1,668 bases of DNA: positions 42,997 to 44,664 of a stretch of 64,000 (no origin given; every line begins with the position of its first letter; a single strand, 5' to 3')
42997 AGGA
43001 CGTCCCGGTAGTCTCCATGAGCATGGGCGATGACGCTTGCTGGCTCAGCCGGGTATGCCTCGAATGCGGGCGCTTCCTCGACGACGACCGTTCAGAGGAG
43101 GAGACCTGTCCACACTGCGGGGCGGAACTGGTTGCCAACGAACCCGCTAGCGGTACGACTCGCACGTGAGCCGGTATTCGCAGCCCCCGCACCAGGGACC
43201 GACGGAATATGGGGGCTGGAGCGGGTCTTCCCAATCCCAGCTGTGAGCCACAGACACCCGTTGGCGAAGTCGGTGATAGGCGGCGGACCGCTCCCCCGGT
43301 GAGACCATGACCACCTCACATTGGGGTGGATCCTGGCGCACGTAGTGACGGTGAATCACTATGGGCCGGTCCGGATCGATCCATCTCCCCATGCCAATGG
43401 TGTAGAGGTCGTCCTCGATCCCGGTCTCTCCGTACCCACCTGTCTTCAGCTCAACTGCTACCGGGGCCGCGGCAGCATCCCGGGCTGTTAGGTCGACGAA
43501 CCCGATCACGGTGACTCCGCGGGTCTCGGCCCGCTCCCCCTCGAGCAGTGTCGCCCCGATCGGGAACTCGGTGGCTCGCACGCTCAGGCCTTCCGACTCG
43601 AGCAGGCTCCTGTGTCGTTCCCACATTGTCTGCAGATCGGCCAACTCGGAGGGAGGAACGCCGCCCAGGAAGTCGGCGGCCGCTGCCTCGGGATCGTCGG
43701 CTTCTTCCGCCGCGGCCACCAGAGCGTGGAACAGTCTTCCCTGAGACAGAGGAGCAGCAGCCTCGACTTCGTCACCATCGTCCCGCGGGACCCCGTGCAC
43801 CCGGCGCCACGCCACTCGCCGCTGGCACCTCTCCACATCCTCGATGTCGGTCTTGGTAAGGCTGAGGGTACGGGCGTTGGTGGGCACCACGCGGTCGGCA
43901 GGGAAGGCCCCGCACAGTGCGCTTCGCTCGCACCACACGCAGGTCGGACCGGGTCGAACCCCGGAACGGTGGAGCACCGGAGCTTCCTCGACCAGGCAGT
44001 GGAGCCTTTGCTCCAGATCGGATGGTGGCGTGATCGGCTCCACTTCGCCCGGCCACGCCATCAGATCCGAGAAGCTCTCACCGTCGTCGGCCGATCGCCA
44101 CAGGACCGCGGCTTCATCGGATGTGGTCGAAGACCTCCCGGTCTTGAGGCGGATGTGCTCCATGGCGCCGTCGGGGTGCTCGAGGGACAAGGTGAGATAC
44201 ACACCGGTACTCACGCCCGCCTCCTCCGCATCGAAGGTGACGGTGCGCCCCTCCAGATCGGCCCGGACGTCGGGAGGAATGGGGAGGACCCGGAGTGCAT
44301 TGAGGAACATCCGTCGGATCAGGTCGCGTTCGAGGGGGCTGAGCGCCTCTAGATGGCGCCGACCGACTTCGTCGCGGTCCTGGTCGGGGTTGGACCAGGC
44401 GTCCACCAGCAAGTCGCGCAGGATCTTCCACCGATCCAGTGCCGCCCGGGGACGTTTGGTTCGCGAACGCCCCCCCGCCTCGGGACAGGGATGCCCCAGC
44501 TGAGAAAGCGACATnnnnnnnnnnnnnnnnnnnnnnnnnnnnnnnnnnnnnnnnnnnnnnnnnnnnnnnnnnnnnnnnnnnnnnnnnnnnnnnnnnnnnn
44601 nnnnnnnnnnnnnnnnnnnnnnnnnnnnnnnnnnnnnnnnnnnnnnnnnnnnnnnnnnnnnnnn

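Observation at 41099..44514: Translationally coupled NYN/OST-HTH RNase-like gene and OCD-family enzyme, next to a Cas4-like Fe-S PD-(D/E)XK nuclease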

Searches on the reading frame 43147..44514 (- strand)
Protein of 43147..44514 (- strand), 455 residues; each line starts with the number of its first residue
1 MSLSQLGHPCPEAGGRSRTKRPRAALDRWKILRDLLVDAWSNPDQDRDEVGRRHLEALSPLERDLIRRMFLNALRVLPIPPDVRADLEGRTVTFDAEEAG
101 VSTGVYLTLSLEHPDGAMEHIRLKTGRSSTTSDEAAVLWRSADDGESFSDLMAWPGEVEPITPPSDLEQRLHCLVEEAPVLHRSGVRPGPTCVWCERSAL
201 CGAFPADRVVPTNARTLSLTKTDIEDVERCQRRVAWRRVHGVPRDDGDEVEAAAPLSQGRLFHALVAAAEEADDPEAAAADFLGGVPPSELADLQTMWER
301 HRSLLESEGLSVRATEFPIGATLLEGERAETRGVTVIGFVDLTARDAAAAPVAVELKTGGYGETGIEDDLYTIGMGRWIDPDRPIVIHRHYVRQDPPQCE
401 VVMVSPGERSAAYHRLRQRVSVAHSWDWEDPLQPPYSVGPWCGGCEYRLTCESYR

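Call 5: search_protein_families(library=pfam, proteins=[window:43147-44514:-], max_evalue=0.01)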
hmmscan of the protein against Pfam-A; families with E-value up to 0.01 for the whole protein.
window:43147-44514:- (455 aa): 1 family
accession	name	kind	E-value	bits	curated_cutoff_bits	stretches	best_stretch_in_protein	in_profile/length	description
PF12705.13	PDDEXK_1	-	4.3e-10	40.4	22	1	219-451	2-246/247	PD-(D/E)XK nuclease superfamily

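Call 6: search_protein_families(library=ncbifam, proteins=[window:43147-44514:-], max_evalue=0.01)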
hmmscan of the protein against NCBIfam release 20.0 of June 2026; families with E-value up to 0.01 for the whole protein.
window:43147-44514:- (455 aa): 0 families

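Call 24: find_homologous_proteins(query=window:43147-44514:-)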
Query window:43147-44514:- (455 aa): 30 proteins with E <= 0.001 among 8000 candidates.
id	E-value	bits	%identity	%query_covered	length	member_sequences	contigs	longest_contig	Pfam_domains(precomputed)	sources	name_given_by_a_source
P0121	0.0e+0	1045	100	100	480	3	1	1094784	PF12705.14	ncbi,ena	-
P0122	1.9e-264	896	84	100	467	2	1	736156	PF12705.14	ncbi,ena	-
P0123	2.3e-256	870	81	100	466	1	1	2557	PF12705.14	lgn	-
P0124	2.8e-219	747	69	100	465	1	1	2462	PF12705.14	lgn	-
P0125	7.8e-213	726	68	100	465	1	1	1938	PF12705.14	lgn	-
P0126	1.4e-207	709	67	100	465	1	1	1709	PF12705.14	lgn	-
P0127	6.0e-206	703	67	100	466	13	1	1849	PF12705.14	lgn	-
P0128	5.0e-199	680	64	100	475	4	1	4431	PF12705.14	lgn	-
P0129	5.7e-199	680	64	100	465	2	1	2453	PF12705.14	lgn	-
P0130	3.1e-198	678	62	100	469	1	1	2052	PF12705.14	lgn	-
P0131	5.5e-198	677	65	100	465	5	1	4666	PF12705.14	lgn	-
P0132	2.1e-195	669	64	100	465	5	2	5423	PF12705.14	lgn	-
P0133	4.9e-195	667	63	100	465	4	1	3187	PF12705.14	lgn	-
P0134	2.9e-192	658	62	100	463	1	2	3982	PF12705.14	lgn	-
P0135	1.9e-190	652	62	100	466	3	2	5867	PF12705.14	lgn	-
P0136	2.6e-189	648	62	100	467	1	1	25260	PF12705.14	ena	-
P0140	2.2e-179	616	60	100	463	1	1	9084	PF12705.14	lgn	-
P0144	5.0e-160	552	54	100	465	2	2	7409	PF12705.14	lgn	-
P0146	1.1e-154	534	53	100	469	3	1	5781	PF12705.14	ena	-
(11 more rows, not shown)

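Call 25: find_encoding_contigs(protein=P0136, flank=6000, max_places=1)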
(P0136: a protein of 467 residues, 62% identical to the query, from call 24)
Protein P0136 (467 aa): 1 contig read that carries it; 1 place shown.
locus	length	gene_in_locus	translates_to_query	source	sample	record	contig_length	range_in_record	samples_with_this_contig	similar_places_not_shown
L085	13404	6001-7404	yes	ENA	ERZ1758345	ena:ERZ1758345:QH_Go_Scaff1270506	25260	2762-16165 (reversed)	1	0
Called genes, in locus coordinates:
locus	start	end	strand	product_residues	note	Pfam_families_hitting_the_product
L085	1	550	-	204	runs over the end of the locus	PF09335:VTT_dom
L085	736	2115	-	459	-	PF00027:cNMP_binding, PF02518:HATPase_c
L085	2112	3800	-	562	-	PF00072:Response_reg, PF13434:Lys_Orn_oxgnase (faint), PF01266:DAO (faint), PF01946:Thi4 (weak), PF07992:Pyr_redox_2, PF12831:FAD_oxidored (weak), PF13738:Pyr_redox_3, PF00070:Pyr_redox (weak)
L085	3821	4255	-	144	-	PF00027:cNMP_binding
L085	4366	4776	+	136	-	PF00027:cNMP_binding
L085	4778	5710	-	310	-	PF00291:PALP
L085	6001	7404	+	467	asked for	PF12705:PDDEXK_1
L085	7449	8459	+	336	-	PF01936:NYN, PF12872:OST-HTH (faint)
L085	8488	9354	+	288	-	PF02423:OCD_Mu_crystall, PF01488:Shikimate_DH (weak)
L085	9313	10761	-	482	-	PF00083:Sugar_tr, PF07690:MFS_1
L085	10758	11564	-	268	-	-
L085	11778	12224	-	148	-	PF08768:THAP4_heme-bd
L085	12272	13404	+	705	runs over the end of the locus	PF00654:Voltage_CLC, PF00571:CBS, PF02080:TrkA_C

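Call 26: find_encoding_contigs(protein=P0144, flank=6000, max_places=2)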
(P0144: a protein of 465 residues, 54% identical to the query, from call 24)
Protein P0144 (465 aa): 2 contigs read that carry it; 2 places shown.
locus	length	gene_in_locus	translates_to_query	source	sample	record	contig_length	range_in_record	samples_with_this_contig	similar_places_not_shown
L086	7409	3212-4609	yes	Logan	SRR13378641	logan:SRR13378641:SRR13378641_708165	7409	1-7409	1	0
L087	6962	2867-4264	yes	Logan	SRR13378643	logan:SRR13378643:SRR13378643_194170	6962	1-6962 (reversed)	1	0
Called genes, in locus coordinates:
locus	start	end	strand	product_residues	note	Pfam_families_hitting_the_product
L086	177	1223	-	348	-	PF02951:GSH-S_N, PF02955:GSH-S_ATP, PF08443:RimK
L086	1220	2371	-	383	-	PF08014:MATCAP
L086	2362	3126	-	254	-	PF05013:FGase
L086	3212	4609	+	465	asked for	PF12705:PDDEXK_1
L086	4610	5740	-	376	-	PF07228:SpoIIE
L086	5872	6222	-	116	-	PF01740:STAS, PF13466:STAS_2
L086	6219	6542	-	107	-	PF13581:HATPase_c_2 (weak)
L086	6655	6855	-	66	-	PF05532:CsbD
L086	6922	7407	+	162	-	?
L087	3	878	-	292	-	?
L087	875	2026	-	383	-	PF08014:MATCAP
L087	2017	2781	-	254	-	PF05013:FGase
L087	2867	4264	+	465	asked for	PF12705:PDDEXK_1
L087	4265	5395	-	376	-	PF07228:SpoIIE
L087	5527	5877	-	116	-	PF01740:STAS, PF13466:STAS_2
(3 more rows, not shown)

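Call 27: find_encoding_contigs(protein=P0146, flank=6000, max_places=1)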
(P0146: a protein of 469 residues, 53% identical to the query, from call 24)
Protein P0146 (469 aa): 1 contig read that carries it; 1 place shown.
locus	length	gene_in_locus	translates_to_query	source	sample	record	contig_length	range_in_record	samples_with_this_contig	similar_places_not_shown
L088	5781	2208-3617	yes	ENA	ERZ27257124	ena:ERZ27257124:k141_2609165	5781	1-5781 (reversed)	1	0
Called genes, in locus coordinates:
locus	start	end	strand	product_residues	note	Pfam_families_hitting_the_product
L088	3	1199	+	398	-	?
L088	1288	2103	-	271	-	-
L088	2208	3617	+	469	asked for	PF12705:PDDEXK_1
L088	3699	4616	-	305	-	PF00106:adh_short, PF08659:KR (weak), PF13561:adh_short_C2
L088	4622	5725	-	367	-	PF10851:DUF2652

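Call 28: find_encoding_contigs(protein=P0140, flank=6000, max_places=1)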
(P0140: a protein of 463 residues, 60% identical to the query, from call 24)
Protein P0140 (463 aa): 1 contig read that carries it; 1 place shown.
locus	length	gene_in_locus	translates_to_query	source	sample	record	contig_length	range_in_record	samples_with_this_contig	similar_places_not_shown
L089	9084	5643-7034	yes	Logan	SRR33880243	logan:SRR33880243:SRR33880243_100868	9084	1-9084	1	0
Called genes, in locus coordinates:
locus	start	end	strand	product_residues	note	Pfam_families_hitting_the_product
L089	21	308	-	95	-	PF02604:PhdYeFM_antitox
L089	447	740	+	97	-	PF11578:DUF3237 (weak)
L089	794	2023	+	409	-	PF13473:Cupredoxin_1 (faint), PF00127:Copper-bind (faint)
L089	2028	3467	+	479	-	-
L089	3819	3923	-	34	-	-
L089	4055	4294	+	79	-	-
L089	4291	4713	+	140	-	-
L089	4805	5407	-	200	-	-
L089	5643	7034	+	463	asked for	PF12705:PDDEXK_1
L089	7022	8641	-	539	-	PF20604:DUF6798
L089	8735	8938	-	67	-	PF05532:CsbD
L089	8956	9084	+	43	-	?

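Call 34: search_protein_families(library=padloc, proteins=[window:43147-44514:-], max_evalue=0.01)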
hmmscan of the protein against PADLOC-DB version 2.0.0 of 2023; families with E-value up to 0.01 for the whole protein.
window:43147-44514:- (455 aa): 1 family
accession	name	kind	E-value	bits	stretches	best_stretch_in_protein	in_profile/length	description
PDLC01447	Cas4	-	0.00091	17.7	0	217-452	3-158/161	"CAS-I,CAS-II,CAS-III,CAS-IV,CAS-V,CAS-VI; acquisition_associated"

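Call 46: search_solved_structures(query=A2, max_evalue=1)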
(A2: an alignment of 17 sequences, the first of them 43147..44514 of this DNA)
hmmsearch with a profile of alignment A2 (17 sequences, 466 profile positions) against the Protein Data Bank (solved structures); distinct sequences matched with E-value up to 1: 7.
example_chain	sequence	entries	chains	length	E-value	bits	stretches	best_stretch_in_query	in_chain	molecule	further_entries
6ppu_A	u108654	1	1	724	0.03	16.2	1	268-375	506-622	ATP-dependent DNA helicase (UvrD/REP)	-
7sjr_A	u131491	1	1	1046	0.059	15.2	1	268-375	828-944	DNA helicase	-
6ppj_A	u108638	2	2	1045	0.15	13.9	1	268-375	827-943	ATP-dependent DNA helicase (UvrD/REP)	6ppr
9np6_A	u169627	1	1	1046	0.15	13.9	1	268-375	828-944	DNA 3'-5' helicase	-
5xdz_B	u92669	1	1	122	0.45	12.3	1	274-328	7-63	Cellular trafficking protein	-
5xdz_A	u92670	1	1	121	0.46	12.3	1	274-328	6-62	Cellular trafficking protein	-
4eb2_B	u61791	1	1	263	0.91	11.3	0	319-375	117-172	Beta-galactoside-specific lectin 1 chain B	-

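Call 48: search_protein_representatives(alignment_id=A2)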
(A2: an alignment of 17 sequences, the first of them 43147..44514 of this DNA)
Query: 17 sequences, 466 profile positions. Proteins with E-value up to 0.001 (for the whole library): 86; up to 1e-10: 67; up to 1e-30: 46. The best 86 are listed.
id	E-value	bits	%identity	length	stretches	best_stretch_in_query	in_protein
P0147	1.5e-228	775.6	-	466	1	5-466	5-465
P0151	4.4e-109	381.7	-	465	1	10-463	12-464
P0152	8.0e-101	354.5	-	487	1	13-466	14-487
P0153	4.4e-92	325.6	-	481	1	7-466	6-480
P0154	3.8e-87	309.3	-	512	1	19-466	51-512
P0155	1.6e-85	304.0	-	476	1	12-466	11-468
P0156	4.4e-79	282.8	-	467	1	8-466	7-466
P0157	5.2e-77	275.9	-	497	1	11-466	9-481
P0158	2.9e-75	270.2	-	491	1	14-466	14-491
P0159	1.7e-71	257.8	-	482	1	19-466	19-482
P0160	1.5e-67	244.7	-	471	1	10-466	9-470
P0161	1.7e-67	244.6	-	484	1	18-466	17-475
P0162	8.6e-63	229.1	-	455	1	21-432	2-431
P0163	1.3e-62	228.5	-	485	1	19-464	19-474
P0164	1.8e-58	214.8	-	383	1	55-393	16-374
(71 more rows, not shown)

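Call 50: predict_structure(alignment_id=A2)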
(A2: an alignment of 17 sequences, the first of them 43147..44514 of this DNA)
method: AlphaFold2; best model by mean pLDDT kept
length: 455 residues; sequences in the alignment: 17
mean_pLDDT: 72.5   pTM: 0.51
mean pLDDT of the five models: 72.5, 72.1, 69.2, 68.3, 61.2
residues with pLDDT >= 90: 84; 70-90: 205; 50-70: 87; < 50: 79
segments of 3 or more residues with pLDDT < 50: 1-27, 183-202, 236-245, 247-254, 430-436, 453-455
pLDDT, mean of each block of 10 residues (from residue 1): 30 34 43 78 79 74 81 87 81 70 76 92 80 88 90 89 90 71 42 41 58 59 66 51 44 57 88 90 88 92 94 80 70 75 89 84 77 81 90 89 88 87 63 47 53 48
secondary structure, 60 per line:
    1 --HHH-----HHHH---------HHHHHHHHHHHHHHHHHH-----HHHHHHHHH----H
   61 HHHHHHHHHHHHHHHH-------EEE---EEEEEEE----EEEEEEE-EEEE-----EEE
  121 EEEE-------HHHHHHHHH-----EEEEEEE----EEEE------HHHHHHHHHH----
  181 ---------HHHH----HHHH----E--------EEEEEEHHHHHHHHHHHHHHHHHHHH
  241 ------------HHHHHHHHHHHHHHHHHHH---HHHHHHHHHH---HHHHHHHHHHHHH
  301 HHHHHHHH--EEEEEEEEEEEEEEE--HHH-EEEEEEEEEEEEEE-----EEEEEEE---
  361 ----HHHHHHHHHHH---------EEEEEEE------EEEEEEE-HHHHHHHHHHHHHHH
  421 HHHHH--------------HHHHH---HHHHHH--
elements in order: H11-14 H24-41 H47-55 H60-76 E84-86 E90-96 E101-107 E109-112 E118-124 H132-140 E146-152 E157-160 H167-176 H190-193 H198-201 E215-220 H221-240 H253-271 H275-284 H288-308 E311-325 E332-345 E351-357 H365-375 E385-391 E398-404 H406-425 H440-444 H448-453

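Call 53: fold_search(model_id=the predicted structure, library=pdb)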
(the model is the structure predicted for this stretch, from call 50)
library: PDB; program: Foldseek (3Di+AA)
matches with E <= 10: 174; with E <= 0.001: 13
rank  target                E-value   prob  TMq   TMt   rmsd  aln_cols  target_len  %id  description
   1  9np6_A                3.6e-08  1.00  0.32  0.18  21.8       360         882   19  Cryo-EM structure of AdnA(D934A)-AdnB(D1014A) in complex with AMPPNP and blunt end DNA (released 2025-03-19)
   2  6ppr_A                2.8e-07  1.00  0.34  0.20  20.9       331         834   20  Cryo-EM structure of AdnA(D934A)-AdnB(D1014A) in complex with AMPPNP and DNA (released 2019-11-20)
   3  7sjr_A                2.3e-06  1.00  0.32  0.17  19.4       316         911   20  Cryo-EM structure of AdnA-AdnB(W325A) in complex with DNA and AMPPNP (released 2021-12-22)
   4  6ppu_A                1.1e-05  1.00  0.33  0.26  20.7       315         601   21  Cryo-EM structure of AdnAB-AMPPNP-DNA complex (released 2019-11-20)
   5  9iab_A                1.4e-05  1.00  0.32  0.50  10.7       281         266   14  Structure of the Argonaute-associated Cas4 family protein 1 (ACE1) from Chroococcidiopsis thermalis (CtACE1) (released 2025-04-23)
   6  9iab_B                1.9e-05  1.00  0.30  0.47  10.7       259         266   14  Structure of the Argonaute-associated Cas4 family protein 1 (ACE1) from Chroococcidiopsis thermalis (CtACE1) (released 2025-04-23)
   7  9iac_B                3.9e-05  1.00  0.31  0.48  10.6       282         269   13  Structure of the Argonaute-associated Cas4 family protein 1 (ACE1) from Microcystis aeruginosa (MaACE1) (released 2025-04-23)
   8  9iac_A                5.7e-05  1.00  0.29  0.46   8.6       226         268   14  Structure of the Argonaute-associated Cas4 family protein 1 (ACE1) from Microcystis aeruginosa (MaACE1) (released 2025-04-23)
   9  3h4r                  1.2e-04  1.00  0.29  0.52   9.3       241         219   16  Crystal structure of E. coli RecE exonuclease (released 2009-05-26)
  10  5zyw                  4.8e-04  1.00  0.24  0.41  11.2       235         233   13  The crystal structure of apo-HsMGME1 with Mn2+ (released 2018-09-19)
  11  3l0a                  8.2e-04  1.00  0.25  0.38   9.4       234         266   13  Crystal structure of Putative exonuclease (RER070207002219) from Eubacterium rectale at 2.19 A resolution (released 2010-01-12)
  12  9kqh_A                8.7e-04  1.00  0.24  0.16   7.1       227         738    8  Crystal structure of Finegoldia magna DinG in complex with ssDNA and ADPNP (released 2025-12-03)
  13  4ic1_D                9.1e-04  0.99  0.20  0.36  13.4       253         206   11  Crystal structure of SSO0001 (released 2013-01-16)
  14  4ic1_A                1.3e-03  0.99  0.18  0.33  14.7       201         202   12  Crystal structure of SSO0001 (released 2013-01-16)
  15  5zyt_C                1.5e-03  1.00  0.24  0.44   9.1       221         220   16  Crystal structure of human MGME1 with 3' overhang double strand DNA3 (released 2018-09-19)
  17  8d3l_J                1.6e-03  1.00  0.23  0.41  12.2       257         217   13  Type I-C Cas4-Cas1-Cas2 complex bound to a PAM/PAM prespacer (released 2022-11-02)
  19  4ic1_B                1.8e-03  0.95  0.18  0.31  13.9       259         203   11  Crystal structure of SSO0001 (released 2013-01-16)
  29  8d3l_I                7.6e-03  0.90  0.16  0.29  12.4       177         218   15  Type I-C Cas4-Cas1-Cas2 complex bound to a PAM/PAM prespacer (released 2022-11-02)
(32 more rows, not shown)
